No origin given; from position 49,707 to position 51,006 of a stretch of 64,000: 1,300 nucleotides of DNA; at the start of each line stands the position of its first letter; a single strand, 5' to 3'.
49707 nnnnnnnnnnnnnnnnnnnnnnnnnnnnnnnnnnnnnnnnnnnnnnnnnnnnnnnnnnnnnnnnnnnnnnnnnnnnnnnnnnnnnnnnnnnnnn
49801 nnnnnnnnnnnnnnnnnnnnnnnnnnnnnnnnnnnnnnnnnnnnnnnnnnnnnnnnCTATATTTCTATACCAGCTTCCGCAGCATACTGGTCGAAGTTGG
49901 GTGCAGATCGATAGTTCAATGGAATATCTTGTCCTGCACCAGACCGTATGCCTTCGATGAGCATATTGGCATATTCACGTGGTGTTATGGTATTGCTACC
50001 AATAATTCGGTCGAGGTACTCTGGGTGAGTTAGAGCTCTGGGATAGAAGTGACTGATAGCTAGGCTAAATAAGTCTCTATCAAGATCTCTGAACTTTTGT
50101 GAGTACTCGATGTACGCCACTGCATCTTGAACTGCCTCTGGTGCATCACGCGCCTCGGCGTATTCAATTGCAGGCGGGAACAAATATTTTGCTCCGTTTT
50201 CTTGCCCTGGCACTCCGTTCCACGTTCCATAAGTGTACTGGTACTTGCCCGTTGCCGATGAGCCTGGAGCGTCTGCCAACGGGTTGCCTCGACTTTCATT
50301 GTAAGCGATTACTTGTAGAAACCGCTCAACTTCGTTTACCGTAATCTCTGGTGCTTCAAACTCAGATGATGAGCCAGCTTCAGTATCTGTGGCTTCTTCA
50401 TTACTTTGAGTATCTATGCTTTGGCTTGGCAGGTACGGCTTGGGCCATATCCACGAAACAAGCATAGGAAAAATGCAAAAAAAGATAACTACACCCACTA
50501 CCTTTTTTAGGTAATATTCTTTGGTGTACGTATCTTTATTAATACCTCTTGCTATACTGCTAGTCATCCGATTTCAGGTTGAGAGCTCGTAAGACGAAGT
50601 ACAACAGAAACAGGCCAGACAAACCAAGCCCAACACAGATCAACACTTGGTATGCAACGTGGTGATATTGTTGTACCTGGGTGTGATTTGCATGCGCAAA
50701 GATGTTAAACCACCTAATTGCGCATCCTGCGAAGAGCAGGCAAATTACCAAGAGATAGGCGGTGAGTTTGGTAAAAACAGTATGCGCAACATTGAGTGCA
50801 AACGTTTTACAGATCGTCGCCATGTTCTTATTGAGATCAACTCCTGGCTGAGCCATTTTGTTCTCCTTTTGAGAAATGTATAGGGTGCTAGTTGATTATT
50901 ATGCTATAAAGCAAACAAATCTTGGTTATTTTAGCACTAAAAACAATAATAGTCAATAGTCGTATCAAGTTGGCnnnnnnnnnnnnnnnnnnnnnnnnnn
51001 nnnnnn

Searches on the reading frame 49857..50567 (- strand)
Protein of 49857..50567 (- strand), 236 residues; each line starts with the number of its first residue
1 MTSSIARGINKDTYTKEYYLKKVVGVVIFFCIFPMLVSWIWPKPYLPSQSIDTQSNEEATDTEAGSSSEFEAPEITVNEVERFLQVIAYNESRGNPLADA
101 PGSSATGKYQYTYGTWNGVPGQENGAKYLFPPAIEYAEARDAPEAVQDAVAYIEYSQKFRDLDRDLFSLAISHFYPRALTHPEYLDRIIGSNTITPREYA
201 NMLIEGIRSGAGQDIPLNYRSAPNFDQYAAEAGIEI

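Call 12: search_protein_families(library=pfam, proteins=[window:49857-50567:-], max_evalue=1)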
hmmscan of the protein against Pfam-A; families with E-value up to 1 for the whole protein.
window:49857-50567:- (236 aa): 2 families
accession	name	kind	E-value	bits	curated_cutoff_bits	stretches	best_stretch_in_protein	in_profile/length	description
PF06737.19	Transglycosylas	-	0.0065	17.6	27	1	84-151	7-62/77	Transglycosylase-like domain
PF22387.1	PhiCb5_coat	-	0.09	13.3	27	1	2-22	14-34/89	Phage phiCb5, coat protein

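Call 38: search_protein_families(library=ncbifam, proteins=[window:49857-50567:-], max_evalue=0.01)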
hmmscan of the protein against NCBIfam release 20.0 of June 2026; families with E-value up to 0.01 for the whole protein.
window:49857-50567:- (236 aa): 1 family
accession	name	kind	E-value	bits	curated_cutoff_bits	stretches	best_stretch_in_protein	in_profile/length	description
NF052397.1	AggPromo_Cterm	subfamily_domain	0.0041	17.5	40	1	83-122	4-46/80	aggregation-promoting factor C-terminal-like domain-containing protein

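Call 39: search_solved_structures(query=window:49857-50567:-, max_evalue=10, show_alignments=2)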
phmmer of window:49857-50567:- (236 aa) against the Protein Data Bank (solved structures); distinct sequences matched with E-value up to 10: 2.
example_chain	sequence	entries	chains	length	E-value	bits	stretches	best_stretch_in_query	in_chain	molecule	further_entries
8x70_A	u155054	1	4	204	0.63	12.6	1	49-95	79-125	Gamma-interferon-inducible protein 16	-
2oq0_A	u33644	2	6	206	0.64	12.5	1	49-95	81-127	Gamma-interferon-inducible protein Ifi-16 | Gamma-interferon-inducible protein 16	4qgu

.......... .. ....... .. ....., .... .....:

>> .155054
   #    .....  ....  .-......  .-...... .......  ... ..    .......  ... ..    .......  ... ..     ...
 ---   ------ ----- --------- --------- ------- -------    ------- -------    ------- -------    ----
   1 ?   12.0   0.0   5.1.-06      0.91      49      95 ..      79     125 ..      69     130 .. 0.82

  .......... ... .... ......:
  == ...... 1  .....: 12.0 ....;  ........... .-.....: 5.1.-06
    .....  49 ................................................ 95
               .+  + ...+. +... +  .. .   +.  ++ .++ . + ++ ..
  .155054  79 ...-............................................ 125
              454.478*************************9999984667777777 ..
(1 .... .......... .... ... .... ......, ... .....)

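Call 48: find_homologous_proteins(query=window:49857-50567:-)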
Query window:49857-50567:- (236 aa): 26 proteins with E <= 0.001 among 281 candidates.
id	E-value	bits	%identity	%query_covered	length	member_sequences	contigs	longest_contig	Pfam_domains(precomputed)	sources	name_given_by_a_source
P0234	2.2e-155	533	100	100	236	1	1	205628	-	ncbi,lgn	-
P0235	1.5e-119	415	78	100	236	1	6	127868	-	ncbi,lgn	-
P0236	6.5e-47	178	54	75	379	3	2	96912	PF05257.23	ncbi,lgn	-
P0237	2.0e-45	173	49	85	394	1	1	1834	PF06737.20,PF13529.14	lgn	-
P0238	5.6e-44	168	51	72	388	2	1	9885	PF06737.20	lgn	-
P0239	6.1e-44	168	48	86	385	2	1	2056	PF06737.20,PF13529.14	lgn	-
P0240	1.8e-43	167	54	68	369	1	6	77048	PF05257.23,PF06737.20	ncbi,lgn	-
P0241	3.4e-43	166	50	66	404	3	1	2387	-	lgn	-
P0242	5.0e-43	165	56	67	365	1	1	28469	PF05257.23,PF06737.20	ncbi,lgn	-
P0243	6.1e-43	165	43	91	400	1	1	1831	PF06737.20,PF13529.14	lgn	-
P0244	1.0e-41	161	54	67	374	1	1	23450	PF06737.20,PF13529.14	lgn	-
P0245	2.2e-40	156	41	93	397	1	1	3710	PF05257.23,PF10030.16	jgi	jgi:hypothetical protein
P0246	1.2e-39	154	52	65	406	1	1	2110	PF06737.20,PF01464.26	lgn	-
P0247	1.4e-39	154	45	75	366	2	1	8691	PF05257.23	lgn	-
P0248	4.9e-39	152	40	94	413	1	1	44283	PF01551.30,PF06737.20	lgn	-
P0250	1.9e-38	150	50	68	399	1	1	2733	PF05257.23,PF06737.20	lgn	-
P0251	8.5e-37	145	51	64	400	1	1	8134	PF06737.20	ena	-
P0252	7.2e-36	142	48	67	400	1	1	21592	PF06737.20,PF13529.14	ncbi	-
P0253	1.7e-33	134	47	66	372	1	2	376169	PF06737.20,PF01464.26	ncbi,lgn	-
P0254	3.3e-33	133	48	64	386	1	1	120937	PF06737.20,PF01464.26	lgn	-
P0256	1.4e-27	115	44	66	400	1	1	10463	PF06737.20,PF13529.14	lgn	-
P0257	1.8e-27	114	43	67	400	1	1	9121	PF06737.20,PF13529.14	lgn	-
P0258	3.4e-25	107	42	67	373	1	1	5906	PF06737.20,PF13529.14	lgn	-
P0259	1.2e-24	105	42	65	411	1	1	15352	PF06737.20,PF13529.14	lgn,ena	-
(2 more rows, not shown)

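Call 49: find_encoding_contigs(protein=P0234, flank=10000, max_places=2)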
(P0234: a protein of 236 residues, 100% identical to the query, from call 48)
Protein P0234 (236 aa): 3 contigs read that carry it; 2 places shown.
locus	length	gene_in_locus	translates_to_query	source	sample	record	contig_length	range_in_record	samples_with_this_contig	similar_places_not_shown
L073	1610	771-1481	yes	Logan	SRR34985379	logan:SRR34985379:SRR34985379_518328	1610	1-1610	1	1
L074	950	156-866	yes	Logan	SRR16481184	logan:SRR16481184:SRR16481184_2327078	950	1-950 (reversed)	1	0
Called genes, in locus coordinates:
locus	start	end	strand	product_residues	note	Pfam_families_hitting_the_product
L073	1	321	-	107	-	?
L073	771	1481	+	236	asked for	-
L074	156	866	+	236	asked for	-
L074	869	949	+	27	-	?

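Call 64: search_protein_families(library=phrogs, proteins=[window:49857-50567:-], max_evalue=0.001)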
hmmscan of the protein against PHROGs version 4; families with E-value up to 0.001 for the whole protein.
window:49857-50567:- (236 aa): 1 family
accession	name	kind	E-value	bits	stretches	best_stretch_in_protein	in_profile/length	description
phrog_4067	-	other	0.00032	20.2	1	84-128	688-731/980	transglycosylase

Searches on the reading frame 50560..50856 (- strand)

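Call 12: search_protein_families(library=pfam, proteins=[window:50560-50856:-], max_evalue=1)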
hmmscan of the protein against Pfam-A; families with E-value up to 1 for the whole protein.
window:50560-50856:- (98 aa): 2 families
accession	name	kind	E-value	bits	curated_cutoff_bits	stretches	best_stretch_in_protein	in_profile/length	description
PF15176.11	LRR19-TM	-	0.12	12.9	27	1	11-69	7-61/115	Leucine-rich repeat family 19 TM domain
PF05421.16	DUF751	-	0.92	10.7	27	0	73-91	39-57/60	Protein of unknown function (DUF751)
